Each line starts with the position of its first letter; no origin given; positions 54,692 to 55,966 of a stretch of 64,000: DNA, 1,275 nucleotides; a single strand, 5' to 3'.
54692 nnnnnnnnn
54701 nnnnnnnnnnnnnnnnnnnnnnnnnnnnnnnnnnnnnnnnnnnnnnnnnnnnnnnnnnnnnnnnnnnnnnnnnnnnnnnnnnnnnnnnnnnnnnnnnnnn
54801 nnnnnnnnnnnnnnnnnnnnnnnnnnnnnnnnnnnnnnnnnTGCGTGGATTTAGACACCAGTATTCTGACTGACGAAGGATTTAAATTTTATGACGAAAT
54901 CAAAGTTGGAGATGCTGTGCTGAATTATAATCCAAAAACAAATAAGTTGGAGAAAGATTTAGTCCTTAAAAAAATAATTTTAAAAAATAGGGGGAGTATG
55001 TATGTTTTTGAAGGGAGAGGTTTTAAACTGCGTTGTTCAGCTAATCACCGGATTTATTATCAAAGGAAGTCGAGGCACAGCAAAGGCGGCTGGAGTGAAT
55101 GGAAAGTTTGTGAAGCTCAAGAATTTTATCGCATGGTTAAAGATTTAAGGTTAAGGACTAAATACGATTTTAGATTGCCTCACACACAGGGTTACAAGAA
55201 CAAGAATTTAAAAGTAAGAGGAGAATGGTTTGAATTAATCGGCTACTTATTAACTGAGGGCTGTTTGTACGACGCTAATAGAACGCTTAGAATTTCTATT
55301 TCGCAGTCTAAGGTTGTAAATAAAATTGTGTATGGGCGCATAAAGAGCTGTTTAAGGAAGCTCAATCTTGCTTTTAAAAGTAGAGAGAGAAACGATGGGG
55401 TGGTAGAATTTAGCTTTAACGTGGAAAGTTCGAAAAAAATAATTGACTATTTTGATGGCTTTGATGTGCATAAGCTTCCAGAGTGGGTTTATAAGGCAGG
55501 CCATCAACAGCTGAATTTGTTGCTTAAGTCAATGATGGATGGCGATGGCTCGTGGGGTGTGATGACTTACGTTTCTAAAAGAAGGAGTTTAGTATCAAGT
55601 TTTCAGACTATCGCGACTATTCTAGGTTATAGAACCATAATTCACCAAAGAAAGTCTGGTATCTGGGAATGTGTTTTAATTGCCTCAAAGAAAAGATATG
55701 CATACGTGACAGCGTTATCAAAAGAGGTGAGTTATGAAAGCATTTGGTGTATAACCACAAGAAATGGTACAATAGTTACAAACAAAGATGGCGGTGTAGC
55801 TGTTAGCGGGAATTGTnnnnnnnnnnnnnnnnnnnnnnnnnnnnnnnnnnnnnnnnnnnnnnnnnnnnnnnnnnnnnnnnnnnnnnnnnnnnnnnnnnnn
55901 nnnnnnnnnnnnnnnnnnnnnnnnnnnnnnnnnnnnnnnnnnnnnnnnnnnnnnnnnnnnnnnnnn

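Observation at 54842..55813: Intein inside GDP-mannose 4,6-dehydratase, ending in Gly-Asn rather than His-Asn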

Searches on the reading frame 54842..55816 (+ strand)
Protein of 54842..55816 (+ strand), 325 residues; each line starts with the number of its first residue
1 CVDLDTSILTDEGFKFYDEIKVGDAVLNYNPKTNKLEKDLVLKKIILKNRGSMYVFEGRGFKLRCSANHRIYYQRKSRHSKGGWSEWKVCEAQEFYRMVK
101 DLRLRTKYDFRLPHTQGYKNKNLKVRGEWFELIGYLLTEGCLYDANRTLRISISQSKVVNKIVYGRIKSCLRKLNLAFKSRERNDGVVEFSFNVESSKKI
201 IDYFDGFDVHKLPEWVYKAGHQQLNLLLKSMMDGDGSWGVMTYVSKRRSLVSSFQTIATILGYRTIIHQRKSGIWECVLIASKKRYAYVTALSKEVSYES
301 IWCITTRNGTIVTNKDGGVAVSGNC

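Call 5: search_protein_families(library=pfam, proteins=[window:54842-55813:+], max_evalue=0.1)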
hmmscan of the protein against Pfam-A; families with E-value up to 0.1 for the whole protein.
window:54842-55813:+ (324 aa): 1 family
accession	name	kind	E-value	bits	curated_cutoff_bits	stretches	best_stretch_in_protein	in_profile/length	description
PF14528.11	LAGLIDADG_3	-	0.0071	17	22.5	0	228-284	7-72/82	LAGLIDADG-like domain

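Call 6: search_protein_families(library=ncbifam, proteins=[window:54842-55813:+], max_evalue=0.1)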
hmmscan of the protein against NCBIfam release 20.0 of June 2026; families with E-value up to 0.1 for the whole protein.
window:54842-55813:+ (324 aa): 1 family
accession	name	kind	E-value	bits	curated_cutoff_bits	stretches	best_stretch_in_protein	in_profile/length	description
TIGR01445.1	intein_Nterm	domain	0.023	15.7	24.5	1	1-72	1-82/83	intein N-terminal splicing region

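Call 7: search_solved_structures(query=window:54842-55816:+, max_evalue=10, show_alignments=3)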
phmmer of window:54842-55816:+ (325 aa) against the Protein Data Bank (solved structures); distinct sequences matched with E-value up to 10: 3.
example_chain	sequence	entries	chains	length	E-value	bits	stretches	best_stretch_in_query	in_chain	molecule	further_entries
6zgq_A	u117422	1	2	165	0.0015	20.8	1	5-79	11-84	AceL NrdHF-1-1 Intein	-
6qaz_A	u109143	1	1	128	0.34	13.1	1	2-95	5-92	cyanophage-like gp41-1 intein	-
2lwy_A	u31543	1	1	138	0.37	12.9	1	6-72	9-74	BACTERIAL INTEIN-LIKE DOMAIN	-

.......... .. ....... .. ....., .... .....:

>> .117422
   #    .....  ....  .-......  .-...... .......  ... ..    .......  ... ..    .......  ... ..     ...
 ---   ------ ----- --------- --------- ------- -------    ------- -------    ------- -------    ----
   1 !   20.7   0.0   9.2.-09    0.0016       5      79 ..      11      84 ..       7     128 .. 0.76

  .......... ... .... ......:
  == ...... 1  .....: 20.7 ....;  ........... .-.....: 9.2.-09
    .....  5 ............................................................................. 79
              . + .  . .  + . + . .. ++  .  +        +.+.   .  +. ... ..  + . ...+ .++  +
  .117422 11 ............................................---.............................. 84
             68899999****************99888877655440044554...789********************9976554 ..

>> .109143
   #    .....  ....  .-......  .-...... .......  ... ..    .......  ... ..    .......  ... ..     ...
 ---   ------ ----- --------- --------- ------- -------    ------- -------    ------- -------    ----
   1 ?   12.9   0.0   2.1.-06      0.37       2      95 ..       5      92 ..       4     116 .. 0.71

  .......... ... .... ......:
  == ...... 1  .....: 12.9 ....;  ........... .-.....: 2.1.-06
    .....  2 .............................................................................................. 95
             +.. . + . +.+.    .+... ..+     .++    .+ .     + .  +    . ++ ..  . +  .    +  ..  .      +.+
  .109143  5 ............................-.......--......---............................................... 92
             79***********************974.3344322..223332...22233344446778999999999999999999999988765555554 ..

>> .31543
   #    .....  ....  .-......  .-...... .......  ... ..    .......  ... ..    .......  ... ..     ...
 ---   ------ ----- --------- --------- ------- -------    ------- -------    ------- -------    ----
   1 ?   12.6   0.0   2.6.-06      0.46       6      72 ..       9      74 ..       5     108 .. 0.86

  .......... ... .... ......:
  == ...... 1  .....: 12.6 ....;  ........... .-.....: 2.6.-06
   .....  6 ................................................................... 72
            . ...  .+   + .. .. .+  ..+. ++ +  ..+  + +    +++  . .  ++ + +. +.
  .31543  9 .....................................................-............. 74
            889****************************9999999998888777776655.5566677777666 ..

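Call 19: search_protein_representatives(protein=window:54842-55813:+)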
Query: 324 residues. Proteins with E-value up to 0.001 (for the whole library): 3928; up to 1e-10: 645; up to 1e-30: 7. The best 150 are listed.
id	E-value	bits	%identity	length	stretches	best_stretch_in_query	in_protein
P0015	1.0e-136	471.6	62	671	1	1-324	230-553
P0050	1.7e-110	385.4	53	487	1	1-324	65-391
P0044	4.1e-77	275.7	44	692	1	1-324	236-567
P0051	1.5e-74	267.3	49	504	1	1-249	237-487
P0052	2.5e-43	164.7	44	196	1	1-190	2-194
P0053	1.2e-41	159.1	40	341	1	101-324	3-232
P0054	6.1e-36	140.4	26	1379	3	1-324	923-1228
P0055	2.4e-30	122.0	31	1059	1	1-318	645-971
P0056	1.0e-28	116.7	30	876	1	1-324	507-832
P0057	1.5e-27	112.9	27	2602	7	1-324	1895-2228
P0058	1.8e-27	112.5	26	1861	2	1-268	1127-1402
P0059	4.9e-27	111.2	28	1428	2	1-324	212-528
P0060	1.1e-26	109.9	27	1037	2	2-323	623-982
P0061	1.6e-26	109.4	25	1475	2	1-324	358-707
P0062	7.4e-26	107.3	27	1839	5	1-324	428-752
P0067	3.9e-24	101.6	30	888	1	1-324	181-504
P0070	5.9e-24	101.0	31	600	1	1-324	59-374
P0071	8.3e-24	100.5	30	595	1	1-324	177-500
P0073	1.6e-23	99.7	29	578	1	1-324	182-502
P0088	3.1e-21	92.1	29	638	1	1-324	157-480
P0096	7.1e-21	90.9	32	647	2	1-324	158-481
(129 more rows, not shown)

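Call 27: find_related_loci(query=A1, collection=genome_contigs, flank=6000)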
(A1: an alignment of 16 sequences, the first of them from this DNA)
Query A1 (324 aa) in genome_contigs; peptide patterns used: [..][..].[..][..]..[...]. (x = any residue, [..] = any of these).
15 stretches matched a pattern; 10 encode a relative of the query (tblastn E <= 1e-3); 10 distinct loci.
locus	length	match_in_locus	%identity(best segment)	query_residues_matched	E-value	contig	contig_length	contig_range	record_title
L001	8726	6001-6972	71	1-324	6e-167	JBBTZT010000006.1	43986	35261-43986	MAG: Patescibacteria group bacterium isolate H41-bin064_1 H41_bin064_1_000000000006, whole genome shotgun sequence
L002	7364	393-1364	69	1-324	3e-160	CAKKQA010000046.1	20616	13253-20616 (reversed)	Omnitrophica bacterium GWA2_41_15 isolate Hainich-Omni-XXI genome assembly, contig: Omni_Hai_XXI_Hain_H43_02um_R1_1313_l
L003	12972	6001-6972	68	1-324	1e-159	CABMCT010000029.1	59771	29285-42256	uncultured archaeon isolate LFW-46 genome assembly, contig: LFW46_35, whole genome shotgun sequence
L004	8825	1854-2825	68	1-324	1e-158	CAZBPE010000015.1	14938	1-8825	MAG TPA_asm: uncultured Methanosarcinales archaeon isolate SRP090828_co2_31 genome assembly, contig: NODE_1352_length_14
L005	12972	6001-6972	66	1-324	7e-154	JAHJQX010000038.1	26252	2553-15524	MAG: Patescibacteria group bacterium isolate OS_PC_MetaG.mb.121 OS_PC_MetaG.mb.121_k141_688508, whole genome shotgun seq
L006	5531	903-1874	64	1-324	5e-149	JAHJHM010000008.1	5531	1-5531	MAG: Candidatus Omnitrophota bacterium isolate Modern_marine_planktonic.mb.3 Modern_marine_plank.mb.3_k141_30695, whole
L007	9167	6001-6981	51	1-324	2e-112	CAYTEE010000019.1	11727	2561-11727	MAG TPA_asm: uncultured Candidatus Saccharibacteria bacterium isolate SRP050083_co2_44 genome assembly, contig: NODE_422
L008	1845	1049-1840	49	1-261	6e-89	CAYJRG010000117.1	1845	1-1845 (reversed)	MAG TPA_asm: uncultured Candidatus Saccharibacteria bacterium isolate ERP125453_co1_239 genome assembly, contig: NODE_10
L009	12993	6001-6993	42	1-324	2e-83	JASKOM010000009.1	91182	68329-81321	MAG: Campylobacterota bacterium isolate GLC1 NODE_9_length_91182_cov_28.0684_ID_50406, whole genome shotgun sequence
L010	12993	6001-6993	40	1-324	3e-76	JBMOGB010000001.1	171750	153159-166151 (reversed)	MAG: Bacteroidia bacterium isolate Deming_bin.278 contig43, whole genome shotgun sequence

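Call 38: predict_structure(alignment_id=A1)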
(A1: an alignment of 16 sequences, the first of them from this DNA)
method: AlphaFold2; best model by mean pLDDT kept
length: 324 residues; sequences in the alignment: 16
mean_pLDDT: 93.8   pTM: 0.90
mean pLDDT of the five models: 93.8, 93.0, 91.7, 91.1, 89.4
residues with pLDDT >= 90: 284; 70-90: 37; 50-70: 3; < 50: 0
segments of 3 or more residues with pLDDT < 50: none
pLDDT, mean of each block of 10 residues (from residue 1): 96 96 97 95 96 96 97 89 89 97 93 93 96 96 79 91 95 96 93 94 91 94 96 90 94 96 94 94 87 96 96 96 94
secondary structure, 60 per line:
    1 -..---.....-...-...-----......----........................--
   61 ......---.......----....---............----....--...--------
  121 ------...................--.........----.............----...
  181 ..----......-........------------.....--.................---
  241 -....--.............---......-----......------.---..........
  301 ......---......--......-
elements in order: E7-11 E13-15 E25-30 E35-58 E61-66 E70-76 E88-91 H92-99 H104-107 E110-112 H127-139 E140-145 E148-156 H161-173 E178-182 E187-192 H194-201 H214-218 H221-235 E242-245 H248-260 E264-269 E275-280 E291-306 E310-315 E318-323

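Call 43: fold_search(model_id=the predicted structure, library=pdb)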
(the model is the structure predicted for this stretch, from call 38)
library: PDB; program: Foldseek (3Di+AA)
matches with E <= 10: 1054; with E <= 0.001: 70
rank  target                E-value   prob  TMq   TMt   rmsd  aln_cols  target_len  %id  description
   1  7qsu                  3.4e-14  1.00  0.74  0.66   4.9       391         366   13  Crystal structure of homing endonuclease-associated TliVMA intein (C1A, d333-339) (released 2022-03-30)
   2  7qst                  2.6e-13  1.00  0.74  0.67   4.4       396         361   13  Crystal structure of homing endonuclease-associated PhoVMA intein (C1A) (released 2022-03-30)
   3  1vde_B                3.7e-12  1.00  0.62  0.49   9.0       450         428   13  PI-SCEI, A HOMING ENDONUCLEASE WITH PROTEIN SPLICING ACTIVITY (released 1998-04-08)
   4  7qss                  4.1e-12  1.00  0.73  0.56   5.7       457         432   11  Crystal structure of homing endonuclease-associated TliVMA intein (C1A) (released 2022-03-30)
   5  1vde_A                4.9e-12  1.00  0.60  0.47   9.3       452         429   13  PI-SCEI, A HOMING ENDONUCLEASE WITH PROTEIN SPLICING ACTIVITY (released 1998-04-08)
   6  1dq3                  5.8e-12  1.00  0.73  0.54   5.0       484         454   10  CRYSTAL STRUCTURE OF AN ARCHAEAL INTEIN-ENCODED HOMING ENDONUCLEASE PI-PFUI (released 2000-07-05)
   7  2cw7                  2.8e-11  1.00  0.64  0.41  20.5       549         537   10  Crystal structure of intein homing endonuclease II (released 2006-04-18)
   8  1ef0_A                4.4e-11  1.00  0.58  0.47   8.9       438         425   12  CRYSTAL STRUCTURE OF PI-SCEI MINIPRECURSOR (released 2000-06-07)
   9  1jva_B                1.1e-10  1.00  0.61  0.48  10.1       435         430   12  CRYSTAL STRUCTURE OF THE VMA1-DERIVED ENDONUCLEASE BEARING THE N AND C EXTEIN PROPEPTIDES (released 2002-08-29)
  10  1jva_A                3.3e-10  1.00  0.60  0.48  10.4       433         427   13  CRYSTAL STRUCTURE OF THE VMA1-DERIVED ENDONUCLEASE BEARING THE N AND C EXTEIN PROPEPTIDES (released 2002-08-29)
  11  1um2_A                3.5e-10  1.00  0.60  0.49  10.5       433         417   12  Crystal Structure of the Vma1-Derived Endonuclease with the Ligated Extein Segment (released 2004-09-22)
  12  1lws_A                5.8e-10  1.00  0.60  0.47   9.6       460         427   13  Crystal structure of the intein homing endonuclease PI-SceI bound to its recognition sequence (released 2002-09-27)
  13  1ef0_B                1.9e-09  1.00  0.61  0.52  10.0       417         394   13  CRYSTAL STRUCTURE OF PI-SCEI MINIPRECURSOR (released 2000-06-07)
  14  1um2_B                2.4e-09  1.00  0.63  0.51  10.0       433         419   11  Crystal Structure of the Vma1-Derived Endonuclease with the Ligated Extein Segment (released 2004-09-22)
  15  1dfa                  4.2e-09  1.00  0.56  0.47   8.8       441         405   12  CRYSTAL STRUCTURE OF PI-SCEI IN C2 SPACE GROUP (released 1999-12-08)
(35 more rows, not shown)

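Call 45: search_solved_structures(query=A1, max_evalue=1, show_alignments=2)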
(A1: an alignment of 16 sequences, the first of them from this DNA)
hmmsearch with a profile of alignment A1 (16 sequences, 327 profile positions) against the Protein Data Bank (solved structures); distinct sequences matched with E-value up to 1: 9.
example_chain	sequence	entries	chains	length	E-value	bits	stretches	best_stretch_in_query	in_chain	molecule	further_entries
6zgq_A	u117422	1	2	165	5.7e-07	32.1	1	6-76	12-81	AceL NrdHF-1-1 Intein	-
2lwy_A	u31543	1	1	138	0.0023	20.3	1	6-74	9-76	BACTERIAL INTEIN-LIKE DOMAIN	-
6y75_B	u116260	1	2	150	0.0057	19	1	9-72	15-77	NAD(P)(+)--arginine ADP-ribosyltransferase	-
6y75_A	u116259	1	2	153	0.006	18.9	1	9-72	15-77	NAD(P)(+)--arginine ADP-ribosyltransferase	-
6tmm_BBB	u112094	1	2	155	0.0062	18.9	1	9-72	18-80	NAD(P)(+)--arginine ADP-ribosyltransferase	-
6tmm_AAA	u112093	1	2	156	0.0063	18.8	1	9-72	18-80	NAD(P)(+)--arginine ADP-ribosyltransferase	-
2cw7_A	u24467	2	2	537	0.055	15.7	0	109-156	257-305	Endonuclease PI-PkoII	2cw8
2krt_A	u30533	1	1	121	0.088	15.1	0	93-172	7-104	Conserved hypothetical membrane lipoprotein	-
3jvc_A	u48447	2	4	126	0.25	13.6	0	117-171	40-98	Conserved hypothetical membrane lipoprotein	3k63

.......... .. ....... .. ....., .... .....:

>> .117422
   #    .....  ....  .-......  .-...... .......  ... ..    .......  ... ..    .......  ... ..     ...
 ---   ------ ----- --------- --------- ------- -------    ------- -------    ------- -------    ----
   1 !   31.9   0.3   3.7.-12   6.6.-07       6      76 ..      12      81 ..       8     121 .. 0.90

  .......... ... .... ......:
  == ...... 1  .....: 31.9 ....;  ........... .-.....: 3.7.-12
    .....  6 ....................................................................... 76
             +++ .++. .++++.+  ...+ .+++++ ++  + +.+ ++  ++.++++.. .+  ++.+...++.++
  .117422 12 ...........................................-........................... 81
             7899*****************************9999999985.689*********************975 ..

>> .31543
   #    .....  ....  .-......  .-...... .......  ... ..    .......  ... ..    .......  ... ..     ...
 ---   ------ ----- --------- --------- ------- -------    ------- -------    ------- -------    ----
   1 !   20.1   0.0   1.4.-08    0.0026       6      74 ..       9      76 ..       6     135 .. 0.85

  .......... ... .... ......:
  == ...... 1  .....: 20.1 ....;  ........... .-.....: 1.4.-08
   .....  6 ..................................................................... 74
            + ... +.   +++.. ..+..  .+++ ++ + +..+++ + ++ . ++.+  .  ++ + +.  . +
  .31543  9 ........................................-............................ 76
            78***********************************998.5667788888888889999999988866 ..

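Call 46: search_protein_families(library=pfam, proteins=[P0054, P0055, P0056, P0059, P0067, P0070, P0071, P0073, P0088, P0096], max_evalue=0.000001)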
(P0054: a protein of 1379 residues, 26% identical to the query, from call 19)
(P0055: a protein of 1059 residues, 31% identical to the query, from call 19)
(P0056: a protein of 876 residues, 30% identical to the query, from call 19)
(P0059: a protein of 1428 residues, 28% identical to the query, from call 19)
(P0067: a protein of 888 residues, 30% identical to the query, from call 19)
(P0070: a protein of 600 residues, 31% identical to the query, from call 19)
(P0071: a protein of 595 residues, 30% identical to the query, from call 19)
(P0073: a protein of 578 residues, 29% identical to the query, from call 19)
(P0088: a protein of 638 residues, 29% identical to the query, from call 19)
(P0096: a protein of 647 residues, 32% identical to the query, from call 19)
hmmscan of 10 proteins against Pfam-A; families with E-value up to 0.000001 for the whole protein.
P0054 (1379 aa): 1 family
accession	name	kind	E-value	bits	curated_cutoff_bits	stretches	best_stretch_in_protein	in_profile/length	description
PF14528.11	LAGLIDADG_3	-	7.6e-10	39.4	22.5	0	331-375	9-56/82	LAGLIDADG-like domain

P0055 (1059 aa): 4 families
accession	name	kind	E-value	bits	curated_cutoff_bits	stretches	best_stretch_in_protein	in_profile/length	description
PF16363.11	GDP_Man_Dehyd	-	1e-95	321.4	27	3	527-651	128-252/332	GDP-mannose 4,6 dehydratase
PF01370.27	Epimerase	-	5.4e-50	170.5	20.9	2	524-645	111-238/240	NAD dependent epimerase/dehydratase family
PF14890.11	Intein_splicing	-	1.8e-17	64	35.8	1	146-527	3-155/155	Intein splicing domain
PF14528.11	LAGLIDADG_3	-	3.1e-12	47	22.5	0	381-427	23-70/82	LAGLIDADG-like domain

P0056 (876 aa): 0 families

P0059 (1428 aa): 2 families
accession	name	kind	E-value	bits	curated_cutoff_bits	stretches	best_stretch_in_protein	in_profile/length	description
PF00136.26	DNA_pol_B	-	7.7e-28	97.9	23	1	615-883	16-311/453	DNA polymerase family B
PF14528.11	LAGLIDADG_3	-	2.7e-12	47.2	22.5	0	1111-1167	6-64/82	LAGLIDADG-like domain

P0067 (888 aa): 2 families
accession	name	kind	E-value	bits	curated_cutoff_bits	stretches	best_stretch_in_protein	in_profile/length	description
PF13597.11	NRDD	-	4.9e-107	359.3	26.2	2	504-887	156-488/562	Anaerobic ribonucleoside-triphosphate reductase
PF14528.11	LAGLIDADG_3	-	2.3e-10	41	22.5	0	394-457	2-64/82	LAGLIDADG-like domain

P0070 (600 aa): 0 families

P0071 (595 aa): 2 families
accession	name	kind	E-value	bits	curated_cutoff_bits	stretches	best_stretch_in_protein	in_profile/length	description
PF01555.25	N6_N4_Mtase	-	4.1e-11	43.7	26.7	1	500-577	164-220/221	DNA methylase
PF14528.11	LAGLIDADG_3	-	6.5e-08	33.2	22.5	0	300-353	3-55/82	LAGLIDADG-like domain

P0073 (578 aa): 1 family
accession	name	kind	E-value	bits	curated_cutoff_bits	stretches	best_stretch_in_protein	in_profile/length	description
PF14528.11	LAGLIDADG_3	-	2.7e-08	34.4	22.5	0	392-442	6-57/82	LAGLIDADG-like domain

P0088 (638 aa): 1 family
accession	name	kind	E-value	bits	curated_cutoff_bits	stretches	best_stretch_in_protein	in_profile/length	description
PF01734.28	Patatin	-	1.4e-11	45.4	27.7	1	8-123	1-112/191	Patatin-like phospholipase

P0096 (647 aa): 0 families

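Call 52: search_dna_similar(query=window:54842-55813:+, collection=phages, mode=protein, max_evalue=0.001, max_rows=25)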
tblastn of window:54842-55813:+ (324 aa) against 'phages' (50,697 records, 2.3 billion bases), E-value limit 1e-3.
Records with a match: 145; places in all: 146; records where one place covers at least 80% of the query: 83.
Best place of each record, by identity: <60% 145.
By first word of the organism name: Mycobacterium 105; Escherichia 12; Prevotella 9; Gordonia 7; Salinibacter 3; Pectobacterium 2; Synechococcus 2; Caudovirales 1; Phage 1; Aeromonas 1; and 2 more.
By host as written in the record: Mycobacterium smegmatis mc2 155 81; Mycobacterium smegmatis mc#155 18; Prevotella sp. 9; Escherichia coli 6; Gordonia terrae 3612 5; - 3; Pectobacterium sp. 2; Gordonia sp. 2; and 15 more.
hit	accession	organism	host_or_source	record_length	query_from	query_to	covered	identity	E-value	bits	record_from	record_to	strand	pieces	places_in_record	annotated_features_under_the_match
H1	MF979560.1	Pectobacterium phage DU_PP_I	Pectobacterium sp.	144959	2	324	100%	26.7%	2e-18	92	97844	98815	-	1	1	putative nucleotidyltransferase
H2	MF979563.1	Pectobacterium phage DU_PP_IV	Pectobacterium sp.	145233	2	324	100%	26.7%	2e-18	92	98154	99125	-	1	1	putative nucleotidyltransferase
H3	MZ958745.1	Mycobacterium phage Pinkcreek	Mycobacterium smegmatis ATCC 607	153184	1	324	100%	26.1%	8e-15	81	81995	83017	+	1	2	135: hypothetical protein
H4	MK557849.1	Caudovirales GX15bay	mangrove soil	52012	1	324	100%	24.9%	5e-18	91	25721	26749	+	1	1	portal protein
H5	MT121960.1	Phage DP SC_2_H4_2017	bacteria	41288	1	324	100%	24.9%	5e-7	57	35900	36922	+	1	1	DNA polymerase 1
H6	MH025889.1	Gordonia phage Hail2Pitt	Gordonia terrae 3612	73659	1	324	100%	24.5%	1e-10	69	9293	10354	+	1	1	8: portal protein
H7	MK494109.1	Gordonia phage Lahirium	Gordonia terrae 3612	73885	1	324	100%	24.5%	1e-10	69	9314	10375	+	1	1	8: portal protein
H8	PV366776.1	Gordonia phage Belphegor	Gordonia terrae 3612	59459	1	324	100%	24.2%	2e-7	59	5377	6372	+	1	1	9: portal protein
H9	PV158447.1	Aeromonas phage AhC3_1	Aeromonas hydrophila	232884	1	324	100%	24.0%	4e-13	76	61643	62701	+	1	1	hypothetical protein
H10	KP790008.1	Gordonia phage GordTnk2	Gordonia sp.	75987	1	324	100%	23.9%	4e-7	58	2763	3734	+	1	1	TerL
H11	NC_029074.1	Gordonia phage GordTnk2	Gordonia sp.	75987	1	324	100%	23.9%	4e-7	58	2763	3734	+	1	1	TerL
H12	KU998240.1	Gordonia phage Woes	Gordonia terrae 3612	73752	1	324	100%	23.5%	4e-10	67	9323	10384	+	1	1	8: portal protein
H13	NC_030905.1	Gordonia phage Woes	Gordonia terrae 3612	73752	1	324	100%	23.5%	4e-10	67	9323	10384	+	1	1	8: portal protein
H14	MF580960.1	Salinibacter phage M31CC-1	Salinibacter ruber M31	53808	1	324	100%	23.1%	3e-6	55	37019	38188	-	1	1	superfamily II helicase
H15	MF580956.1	Salinibacter phage M8CC-19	Salinibacter ruber M8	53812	1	324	100%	23.1%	3e-6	55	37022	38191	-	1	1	superfamily II helicase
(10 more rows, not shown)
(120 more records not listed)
